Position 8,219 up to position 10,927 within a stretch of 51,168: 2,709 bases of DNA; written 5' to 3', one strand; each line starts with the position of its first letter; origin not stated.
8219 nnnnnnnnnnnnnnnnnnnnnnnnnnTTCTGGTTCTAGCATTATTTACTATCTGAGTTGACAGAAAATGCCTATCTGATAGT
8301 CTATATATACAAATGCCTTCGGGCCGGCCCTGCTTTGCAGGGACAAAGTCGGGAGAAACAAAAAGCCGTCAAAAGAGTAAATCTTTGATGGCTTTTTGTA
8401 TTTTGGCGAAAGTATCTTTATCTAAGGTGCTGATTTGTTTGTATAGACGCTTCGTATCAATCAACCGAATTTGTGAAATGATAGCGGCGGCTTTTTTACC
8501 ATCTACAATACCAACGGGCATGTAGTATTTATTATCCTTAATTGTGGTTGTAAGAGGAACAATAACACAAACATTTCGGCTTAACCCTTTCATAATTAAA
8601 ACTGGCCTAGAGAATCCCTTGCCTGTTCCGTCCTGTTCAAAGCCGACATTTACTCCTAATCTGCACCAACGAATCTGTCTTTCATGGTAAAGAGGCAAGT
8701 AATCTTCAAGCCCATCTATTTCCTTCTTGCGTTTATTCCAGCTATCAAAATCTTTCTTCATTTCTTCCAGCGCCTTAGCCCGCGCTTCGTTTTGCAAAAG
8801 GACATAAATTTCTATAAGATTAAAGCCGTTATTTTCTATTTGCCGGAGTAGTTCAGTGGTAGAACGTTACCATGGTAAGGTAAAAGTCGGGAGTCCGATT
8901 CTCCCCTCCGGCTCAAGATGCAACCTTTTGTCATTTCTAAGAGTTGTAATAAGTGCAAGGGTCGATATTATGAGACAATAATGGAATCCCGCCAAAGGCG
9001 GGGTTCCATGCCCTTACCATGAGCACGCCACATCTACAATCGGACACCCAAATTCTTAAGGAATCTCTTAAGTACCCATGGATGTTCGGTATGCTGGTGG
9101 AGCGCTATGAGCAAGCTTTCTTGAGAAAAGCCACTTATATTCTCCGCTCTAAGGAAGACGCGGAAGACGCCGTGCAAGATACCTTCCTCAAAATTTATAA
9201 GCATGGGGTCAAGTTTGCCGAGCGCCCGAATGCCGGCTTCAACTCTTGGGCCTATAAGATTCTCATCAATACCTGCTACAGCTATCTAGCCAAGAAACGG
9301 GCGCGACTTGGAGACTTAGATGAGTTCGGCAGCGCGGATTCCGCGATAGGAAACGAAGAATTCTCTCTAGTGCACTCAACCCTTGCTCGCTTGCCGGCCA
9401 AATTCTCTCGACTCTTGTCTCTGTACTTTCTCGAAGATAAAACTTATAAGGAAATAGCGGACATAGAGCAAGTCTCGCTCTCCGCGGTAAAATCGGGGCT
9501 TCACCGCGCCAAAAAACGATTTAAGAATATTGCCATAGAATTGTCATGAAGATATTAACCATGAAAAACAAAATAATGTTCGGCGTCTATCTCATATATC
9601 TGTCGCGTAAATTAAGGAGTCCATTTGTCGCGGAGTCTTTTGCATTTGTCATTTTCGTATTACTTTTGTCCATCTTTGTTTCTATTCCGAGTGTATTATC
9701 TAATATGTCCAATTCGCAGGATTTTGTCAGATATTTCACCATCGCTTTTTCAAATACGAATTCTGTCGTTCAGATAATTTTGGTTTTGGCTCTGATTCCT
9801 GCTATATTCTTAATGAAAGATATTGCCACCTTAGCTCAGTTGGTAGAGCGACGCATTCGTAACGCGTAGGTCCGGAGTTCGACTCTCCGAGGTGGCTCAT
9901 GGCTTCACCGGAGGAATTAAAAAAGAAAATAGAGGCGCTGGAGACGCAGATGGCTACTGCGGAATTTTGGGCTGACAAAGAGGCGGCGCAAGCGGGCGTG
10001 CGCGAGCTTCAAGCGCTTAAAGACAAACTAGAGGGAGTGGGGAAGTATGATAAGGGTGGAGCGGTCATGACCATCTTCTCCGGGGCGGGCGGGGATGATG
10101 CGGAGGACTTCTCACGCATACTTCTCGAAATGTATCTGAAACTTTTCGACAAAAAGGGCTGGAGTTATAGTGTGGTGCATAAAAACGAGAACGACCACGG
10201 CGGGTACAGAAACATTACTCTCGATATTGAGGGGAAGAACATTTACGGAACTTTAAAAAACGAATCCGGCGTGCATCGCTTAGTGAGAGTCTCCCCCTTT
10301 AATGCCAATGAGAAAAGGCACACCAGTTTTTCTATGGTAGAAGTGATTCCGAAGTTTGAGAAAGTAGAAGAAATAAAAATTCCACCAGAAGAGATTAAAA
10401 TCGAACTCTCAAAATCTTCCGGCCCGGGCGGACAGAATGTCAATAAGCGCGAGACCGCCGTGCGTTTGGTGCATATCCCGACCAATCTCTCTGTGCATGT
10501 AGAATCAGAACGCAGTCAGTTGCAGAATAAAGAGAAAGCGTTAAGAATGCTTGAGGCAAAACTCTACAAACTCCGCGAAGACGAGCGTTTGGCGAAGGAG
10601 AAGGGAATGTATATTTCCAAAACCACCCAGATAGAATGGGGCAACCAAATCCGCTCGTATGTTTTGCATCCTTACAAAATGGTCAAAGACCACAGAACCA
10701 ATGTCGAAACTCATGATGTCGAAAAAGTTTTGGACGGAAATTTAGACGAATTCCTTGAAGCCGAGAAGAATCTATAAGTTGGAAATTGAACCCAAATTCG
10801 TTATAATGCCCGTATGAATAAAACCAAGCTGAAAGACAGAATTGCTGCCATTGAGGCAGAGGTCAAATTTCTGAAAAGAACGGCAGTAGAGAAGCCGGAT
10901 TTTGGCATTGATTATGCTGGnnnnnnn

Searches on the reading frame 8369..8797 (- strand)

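Call 53: search_protein_families(library=pfam, proteins=[window:8369-8797:-], max_evalue=0.001)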
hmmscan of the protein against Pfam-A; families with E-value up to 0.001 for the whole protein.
window:8369-8797:- (142 aa): 1 family
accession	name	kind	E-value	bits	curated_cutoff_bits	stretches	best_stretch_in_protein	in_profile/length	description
PF02452.23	PemK_toxin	-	2.8e-13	50.4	23.1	1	42-140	5-108/109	PemK-like, MazF-like toxin of type II toxin-antitoxin system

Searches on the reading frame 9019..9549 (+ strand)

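Call 53: search_protein_families(library=pfam, proteins=[window:9019-9549:+], max_evalue=0.001)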
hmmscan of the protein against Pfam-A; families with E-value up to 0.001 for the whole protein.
window:9019-9549:+ (176 aa): 4 families
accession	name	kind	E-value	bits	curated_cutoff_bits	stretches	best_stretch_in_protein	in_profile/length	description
PF04542.20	Sigma70_r2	-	1e-14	54.5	24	1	26-95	1-70/71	Sigma-70 region 2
PF08281.18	Sigma70_r4_2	-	6.1e-12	45.4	25.7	1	118-167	4-53/54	Sigma-70, region 4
PF04545.22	Sigma70_r4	-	1.3e-08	34.6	24.1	1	122-167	2-47/50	Sigma-70, region 4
PF04297.20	UPF0122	-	0.00044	20.9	22.7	1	127-170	20-63/101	Putative helix-turn-helix protein, YlxM / p13 like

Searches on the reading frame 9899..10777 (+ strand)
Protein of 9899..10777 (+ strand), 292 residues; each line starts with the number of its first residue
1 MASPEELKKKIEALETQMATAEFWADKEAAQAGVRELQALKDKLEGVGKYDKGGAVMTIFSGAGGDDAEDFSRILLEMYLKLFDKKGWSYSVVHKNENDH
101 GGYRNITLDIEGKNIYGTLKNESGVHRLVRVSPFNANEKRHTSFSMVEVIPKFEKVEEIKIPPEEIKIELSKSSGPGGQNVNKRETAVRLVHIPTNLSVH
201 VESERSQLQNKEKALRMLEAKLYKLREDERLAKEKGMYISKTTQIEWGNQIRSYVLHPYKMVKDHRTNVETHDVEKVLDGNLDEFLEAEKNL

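Call 53: search_protein_families(library=pfam, proteins=[window:9899-10777:+], max_evalue=0.001)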
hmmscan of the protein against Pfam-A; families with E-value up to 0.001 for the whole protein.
window:9899-10777:+ (292 aa): 2 families
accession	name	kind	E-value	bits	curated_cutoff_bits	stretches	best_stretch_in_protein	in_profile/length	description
PF03462.23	PCRF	-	2.5e-38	132.3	24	1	39-147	86-194/194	PCRF domain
PF00472.26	RF-1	-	1.4e-37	128.7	35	1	156-266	3-116/116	RF-1 domain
